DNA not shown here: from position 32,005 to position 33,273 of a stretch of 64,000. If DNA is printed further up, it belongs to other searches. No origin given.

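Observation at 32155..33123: Orphan 322-aa partner protein with Rossmann-like strand pattern and no known motifs, the lowest-GC gene in the window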

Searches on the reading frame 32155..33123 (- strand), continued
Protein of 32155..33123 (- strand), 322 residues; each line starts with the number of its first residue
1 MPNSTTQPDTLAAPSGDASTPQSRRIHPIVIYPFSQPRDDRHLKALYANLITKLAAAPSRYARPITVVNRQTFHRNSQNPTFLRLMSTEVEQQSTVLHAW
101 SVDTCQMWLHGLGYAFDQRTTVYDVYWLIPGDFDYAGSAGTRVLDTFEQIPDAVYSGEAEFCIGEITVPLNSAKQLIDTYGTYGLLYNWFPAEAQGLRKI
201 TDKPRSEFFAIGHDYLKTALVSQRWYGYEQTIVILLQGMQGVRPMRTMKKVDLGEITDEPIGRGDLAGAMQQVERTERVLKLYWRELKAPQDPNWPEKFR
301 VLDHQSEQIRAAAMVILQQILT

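Call 64: search_protein_families(library=pfam, proteins=[P0385, P0391, P0399, P0402, P0413, P0425, P0426, P0440, P0444, P0366], max_evalue=0.1)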
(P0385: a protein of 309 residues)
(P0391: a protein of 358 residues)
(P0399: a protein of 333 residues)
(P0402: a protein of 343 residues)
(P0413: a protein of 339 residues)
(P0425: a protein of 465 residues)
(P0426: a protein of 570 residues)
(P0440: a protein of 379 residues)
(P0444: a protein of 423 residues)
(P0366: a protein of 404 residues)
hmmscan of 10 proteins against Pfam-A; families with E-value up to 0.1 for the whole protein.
P0385 (309 aa): 0 families

P0391 (358 aa): 1 family
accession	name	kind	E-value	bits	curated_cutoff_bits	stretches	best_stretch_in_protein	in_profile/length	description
PF19027.5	DUF5752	-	0.089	12.6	23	0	65-98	159-192/208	Family of unknown function (DUF5752)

P0399 (333 aa): 0 families

P0402 (343 aa): 0 families

P0413 (339 aa): 0 families

P0425 (465 aa): 2 families
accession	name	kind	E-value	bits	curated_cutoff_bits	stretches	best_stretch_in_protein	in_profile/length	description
PF03730.19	Ku_C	-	0.00058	20.8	23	1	86-132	37-83/90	Ku70/Ku80 C-terminal arm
PF23357.1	DUF7088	-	0.055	14.1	27.8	0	20-65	21-70/105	Domain of unknown function (DUF7088)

P0426 (570 aa): 3 families
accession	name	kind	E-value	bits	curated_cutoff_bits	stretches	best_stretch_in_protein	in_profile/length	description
PF13563.12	2_5_RNA_ligase2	-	0.0011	19.5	27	1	451-546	52-141/152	2'-5' RNA ligase superfamily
PF04198.19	Sugar-bind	-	0.06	13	27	0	422-528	64-176/257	Putative sugar-binding domain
PF21052.3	EFR3_ARM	-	0.08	13.8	27.6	0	167-213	10-53/97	EFR3, armadillo repeat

P0440 (379 aa): 0 families

P0444 (423 aa): 2 families
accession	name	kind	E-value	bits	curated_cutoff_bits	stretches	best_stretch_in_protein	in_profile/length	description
PF00443.35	UCH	-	0.004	17.2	23.9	1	189-297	12-108/254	Ubiquitin carboxyl-terminal hydrolase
PF24838.2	8xMP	-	0.017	15.4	30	1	297-419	13-134/136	Octameric membrane protein family (8xMP)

P0366 (404 aa): 0 families

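Call 66: search_protein_families(library=pfam, proteins=[L008:6936-7646:+, L011:7019-7816:+, L006:7137-7610:+, L010:1896-2432:+, L173:8801-10129:+, L173:3981-4847:+, L098:1252-1662:+, L091:1414-1938:+], max_evalue=0.1)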
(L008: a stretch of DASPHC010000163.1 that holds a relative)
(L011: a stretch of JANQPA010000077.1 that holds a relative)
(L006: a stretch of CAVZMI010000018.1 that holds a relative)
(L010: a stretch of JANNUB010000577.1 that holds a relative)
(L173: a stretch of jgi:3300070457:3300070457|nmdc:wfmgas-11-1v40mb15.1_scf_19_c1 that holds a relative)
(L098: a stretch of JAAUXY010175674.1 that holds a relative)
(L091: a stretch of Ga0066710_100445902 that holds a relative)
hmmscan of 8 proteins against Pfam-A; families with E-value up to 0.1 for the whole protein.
L008:6936-7646:+ (236 aa): 1 family
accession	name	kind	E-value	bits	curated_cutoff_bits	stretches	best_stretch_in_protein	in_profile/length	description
PF21475.2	PaaA-like_N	-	0.006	16.5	27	1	138-162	12-35/60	PaaA-like, N-terminal domain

L011:7019-7816:+ (265 aa): 2 families
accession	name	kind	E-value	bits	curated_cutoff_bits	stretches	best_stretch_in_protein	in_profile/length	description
PF09388.15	SpoOE-like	-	0.011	16.1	23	1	172-194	1-22/42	Spo0E like sporulation regulatory protein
PF08975.16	2H-phosphodiest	-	0.073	13.5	21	0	51-94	22-63/116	Domain of unknown function (DUF1868)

L006:7137-7610:+ (157 aa): 3 families
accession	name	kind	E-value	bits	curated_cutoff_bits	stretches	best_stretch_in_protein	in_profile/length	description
PF15956.11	DUF4760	-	0.00033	21.3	25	1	77-134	76-134/141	Domain of unknown function (DUF4760)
PF21483.2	CdiA_helical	-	0.00094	19.4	27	0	72-100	27-55/60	Toxin CdiA-like, helical domain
PF24662.1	DUF7650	-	0.045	14.2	27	1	19-52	53-86/89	Domain of unknown function (DUF7650)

L010:1896-2432:+ (178 aa): 3 families
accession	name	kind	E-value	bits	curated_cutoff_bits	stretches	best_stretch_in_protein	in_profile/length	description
PF19632.4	DUF6136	-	0.012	15.2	25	1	115-165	293-343/356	Family of unknown function (DUF6136)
PF19744.4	DUF6232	-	0.016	16.1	27.4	1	104-173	25-95/117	Family of unknown function (DUF6232)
PF05241.17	EBP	-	0.017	15.9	25.7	0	98-157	6-76/113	EXPERA (EXPanded EBP superfamily)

L173:8801-10129:+ (442 aa): 1 family
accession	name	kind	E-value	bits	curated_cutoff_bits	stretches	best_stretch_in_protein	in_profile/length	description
PF09722.15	Xre_MbcA_ParS_C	-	8.8e-05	22.9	24.5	1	376-411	10-45/51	Antitoxin Xre/MbcA/ParS C-terminal toxin-binding domain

L173:3981-4847:+ (288 aa): 4 families
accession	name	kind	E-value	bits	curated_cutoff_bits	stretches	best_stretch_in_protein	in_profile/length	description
PF21068.3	ATPgraspMvdD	-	0.00066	20.2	27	1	24-74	63-115/121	MvdD pre-ATP grasp domain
PF02786.22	CPSase_L_D2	-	0.057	13.4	19.8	0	234-274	157-200/211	Carbamoyl-phosphate synthase L chain, ATP binding domain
PF14397.11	ATPgrasp_ST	-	0.07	12.8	31.4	0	218-264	217-263/278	Sugar-transfer associated ATP-grasp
PF08443.16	RimK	-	0.077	13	21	1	173-275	87-186/188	RimK-like ATP-grasp domain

L098:1252-1662:+ (137 aa): 3 families
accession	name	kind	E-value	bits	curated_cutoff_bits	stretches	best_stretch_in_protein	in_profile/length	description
PF00668.25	Condensation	-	0.0015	17.7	30.6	1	9-92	237-319/456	Condensation domain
PF11799.13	IMS_C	-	0.014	16.2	20.7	1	27-103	23-100/109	impB/mucB/samB family C-terminal domain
PF07790.16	Pilin_N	-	0.088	14.1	25.2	0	25-40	9-24/78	Archaeal Type IV pilin, N-terminal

L091:1414-1938:+ (175 aa): 0 families

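Call 73: search_dna_similar(query=window:32155-33123:-, collection=phages, mode=protein, max_evalue=0.001, max_rows=10)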
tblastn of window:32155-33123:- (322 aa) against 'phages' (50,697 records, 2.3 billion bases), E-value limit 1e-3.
No match.

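Call 74: search_dna_similar(query=window:32155-33123:-, collection=plasmids, mode=protein, max_evalue=0.001, max_rows=10)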
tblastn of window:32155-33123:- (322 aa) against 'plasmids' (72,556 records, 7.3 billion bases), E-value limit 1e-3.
No match.

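Call 79: search_protein_families(library=padloc, proteins=[L001:9062-9847:+, L006:7137-7610:+, L008:6936-7646:+, L010:1896-2432:+, L173:8801-10129:+, L173:3981-4847:+, L004:6494-7171:-, L004:9206-10585:-, L011:7019-7816:+, L007:6684-7193:+], max_evalue=0.01)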
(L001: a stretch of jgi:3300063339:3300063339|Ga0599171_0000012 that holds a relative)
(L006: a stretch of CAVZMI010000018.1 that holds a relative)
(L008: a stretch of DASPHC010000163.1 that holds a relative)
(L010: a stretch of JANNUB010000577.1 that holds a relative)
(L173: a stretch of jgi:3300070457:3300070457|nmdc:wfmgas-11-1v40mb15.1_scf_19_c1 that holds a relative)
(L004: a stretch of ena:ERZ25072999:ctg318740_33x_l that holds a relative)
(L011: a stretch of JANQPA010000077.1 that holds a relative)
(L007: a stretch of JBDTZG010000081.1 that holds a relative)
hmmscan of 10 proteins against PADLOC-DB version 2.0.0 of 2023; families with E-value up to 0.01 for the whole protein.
L001:9062-9847:+ (261 aa): 0 families

L006:7137-7610:+ (157 aa): 0 families

L008:6936-7646:+ (236 aa): 0 families

L010:1896-2432:+ (178 aa): 0 families

L173:8801-10129:+ (442 aa): 0 families

L173:3981-4847:+ (288 aa): 0 families

L004:6494-7171:- (225 aa): 1 family
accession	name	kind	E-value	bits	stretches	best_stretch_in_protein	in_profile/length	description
PDLC03836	DzbB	-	0.005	14.3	0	61-185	236-315/341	-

L004:9206-10585:- (459 aa): 1 family
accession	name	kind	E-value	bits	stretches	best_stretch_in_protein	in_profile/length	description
PDLC01032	Csx1/Csm6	-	0.0089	13.3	0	309-388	240-287/412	CARF+HEPN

L011:7019-7816:+ (265 aa): 1 family
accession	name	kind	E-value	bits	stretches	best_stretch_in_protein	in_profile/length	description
PDLC04206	HEC-01B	-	0.008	14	0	123-188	45-110/219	-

L007:6684-7193:+ (169 aa): 0 families

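Call 82: find_encoding_contigs(protein=P0124, flank=3000, max_places=2)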
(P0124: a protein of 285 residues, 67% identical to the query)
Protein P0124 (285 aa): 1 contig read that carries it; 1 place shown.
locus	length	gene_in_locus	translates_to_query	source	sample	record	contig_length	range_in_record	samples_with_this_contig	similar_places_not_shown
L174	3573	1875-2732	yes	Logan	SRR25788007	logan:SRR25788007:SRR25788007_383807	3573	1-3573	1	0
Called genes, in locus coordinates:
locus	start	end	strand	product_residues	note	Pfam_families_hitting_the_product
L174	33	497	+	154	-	-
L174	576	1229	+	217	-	PF17278:DUF5343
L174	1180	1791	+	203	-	PF18731:HEPN_Swt1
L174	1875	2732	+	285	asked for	PF13676:TIR_2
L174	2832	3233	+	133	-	-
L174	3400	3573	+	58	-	?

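Call 83: find_encoding_contigs(protein=P0138, flank=3000, max_places=2)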
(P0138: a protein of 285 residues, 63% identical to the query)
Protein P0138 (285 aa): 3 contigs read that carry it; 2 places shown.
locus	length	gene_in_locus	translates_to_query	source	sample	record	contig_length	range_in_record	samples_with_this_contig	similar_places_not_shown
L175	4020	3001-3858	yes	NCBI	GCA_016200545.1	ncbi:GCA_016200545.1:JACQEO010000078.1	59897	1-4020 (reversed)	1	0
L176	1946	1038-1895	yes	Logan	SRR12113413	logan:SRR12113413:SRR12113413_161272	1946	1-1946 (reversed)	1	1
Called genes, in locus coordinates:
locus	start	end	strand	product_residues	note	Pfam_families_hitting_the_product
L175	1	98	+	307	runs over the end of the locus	PF17827:PrmC_N, PF01170:UPF0020 (weak), PF06325:PrmA, PF05175:MTS, PF08241:Methyltransf_11, PF08242:Methyltransf_12, PF13649:Methyltransf_25, PF13847:Methyltransf_31, +4 more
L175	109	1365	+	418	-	PF00275:EPSP_synthase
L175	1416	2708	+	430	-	PF00815:Histidinol_dh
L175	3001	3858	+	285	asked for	PF13676:TIR_2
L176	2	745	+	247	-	?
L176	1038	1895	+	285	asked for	PF13676:TIR_2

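Call 84: find_encoding_contigs(protein=P0136, flank=3000, max_places=2)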
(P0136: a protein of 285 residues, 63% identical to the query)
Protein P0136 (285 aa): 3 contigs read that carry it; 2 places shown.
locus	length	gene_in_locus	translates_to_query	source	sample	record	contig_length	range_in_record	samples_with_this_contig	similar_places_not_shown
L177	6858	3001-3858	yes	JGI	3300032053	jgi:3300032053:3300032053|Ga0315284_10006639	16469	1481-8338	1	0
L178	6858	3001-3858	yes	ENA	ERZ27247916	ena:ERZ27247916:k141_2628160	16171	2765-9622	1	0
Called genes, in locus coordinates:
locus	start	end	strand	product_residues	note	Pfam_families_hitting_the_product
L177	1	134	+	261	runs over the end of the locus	PF13489:Methyltransf_23, PF02353:CMAS (weak), PF13847:Methyltransf_31, PF08241:Methyltransf_11, PF08242:Methyltransf_12, PF13649:Methyltransf_25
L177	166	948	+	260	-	PF00583:Acetyltransf_1, PF12746:GNAT_acetyltran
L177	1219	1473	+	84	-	PF19891:DUF6364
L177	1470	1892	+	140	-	PF01850:PIN (weak), PF13470:PIN_3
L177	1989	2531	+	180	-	PF10706:Aminoglyc_resit, PF14907:NTP_transf_5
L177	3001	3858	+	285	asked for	PF13676:TIR_2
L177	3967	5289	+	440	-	PF13289:SIR2_2, PF08937:ThsB_TIR (weak), PF13676:TIR_2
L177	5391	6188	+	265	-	PF00198:2-oxoacid_dh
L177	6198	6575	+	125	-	-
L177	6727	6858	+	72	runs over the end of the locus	-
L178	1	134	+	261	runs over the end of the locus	PF13489:Methyltransf_23, PF02353:CMAS (weak), PF13847:Methyltransf_31, PF08241:Methyltransf_11, PF08242:Methyltransf_12, PF13649:Methyltransf_25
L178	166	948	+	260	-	PF00583:Acetyltransf_1, PF12746:GNAT_acetyltran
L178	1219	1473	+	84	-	PF19891:DUF6364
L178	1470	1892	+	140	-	PF01850:PIN (weak), PF13470:PIN_3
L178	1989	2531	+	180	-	PF10706:Aminoglyc_resit, PF14907:NTP_transf_5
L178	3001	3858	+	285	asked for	PF13676:TIR_2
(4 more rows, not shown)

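Call 87: fold_search(model_id=the predicted structure, library=viral)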
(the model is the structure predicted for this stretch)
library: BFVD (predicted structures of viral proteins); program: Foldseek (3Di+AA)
matches with E <= 10: 595; with E <= 0.001: 30
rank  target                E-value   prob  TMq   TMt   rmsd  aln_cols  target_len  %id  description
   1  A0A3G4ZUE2            2.5e-05  1.00  0.41  0.26   8.2       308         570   11  Glycosyltransferase family 2 protein [Edafosvirus sp.]
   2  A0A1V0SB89            3.2e-05  1.00  0.42  0.27  10.4       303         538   12  UDP-N-acetylglucosamine diphosphorylase [Catovirus CTV1]
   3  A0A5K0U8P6            4.7e-05  1.00  0.44  0.23   7.7       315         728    8  Glycosyltransferase 2-like domain-containing protein [Yasminevirus sp. GU-2018]
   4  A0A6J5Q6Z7            7.8e-05  1.00  0.37  0.49   7.1       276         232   10  Uncharacterized protein [uncultured Caudovirales phage]
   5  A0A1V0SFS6            8.7e-05  1.00  0.40  0.49   6.7       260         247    8  UDP-N-acetylglucosamine diphosphorylase [Hokovirus HKV1]
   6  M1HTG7                1.0e-04  1.00  0.44  0.30   8.1       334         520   10  (no name in the UniProt tables at hand)
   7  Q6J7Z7                1.1e-04  1.00  0.40  0.25   9.2       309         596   10  Pas34 [Actinoplanes phage phiAsp2]
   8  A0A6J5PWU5            1.3e-04  0.99  0.31  0.30  14.8       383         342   12  Uncharacterized protein [uncultured Caudovirales phage]
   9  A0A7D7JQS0            1.4e-04  1.00  0.43  0.49   6.9       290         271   13  (no name in the UniProt tables at hand)
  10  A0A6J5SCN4            1.4e-04  1.00  0.35  0.37  11.8       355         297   10  Glyco_tranf_GTA_type domain containing protein [uncultured Caudovirales phage]
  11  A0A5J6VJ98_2          1.5e-04  1.00  0.42  0.20   6.8       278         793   13  Glycosyltransferase family 2 [Megaviridae environmental sample]
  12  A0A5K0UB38            1.5e-04  1.00  0.40  0.30  16.2       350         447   10  UDP-N-acetylglucosamine diphosphorylase [Yasminevirus sp. GU-2018]
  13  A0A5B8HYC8            2.0e-04  1.00  0.36  0.35  11.0       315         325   10  Uncharacterized protein [Mimiviridae sp. ChoanoV1]
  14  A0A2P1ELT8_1          2.8e-04  1.00  0.42  0.19   8.9       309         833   10  Putative glycosyltransferase [Moumouvirus australiensis]
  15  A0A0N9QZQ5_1          2.8e-04  1.00  0.35  0.12   7.6       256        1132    9  Multiple glycosyltransferase domain containing protein [Chrysochromulina ericina virus CeV-01B]
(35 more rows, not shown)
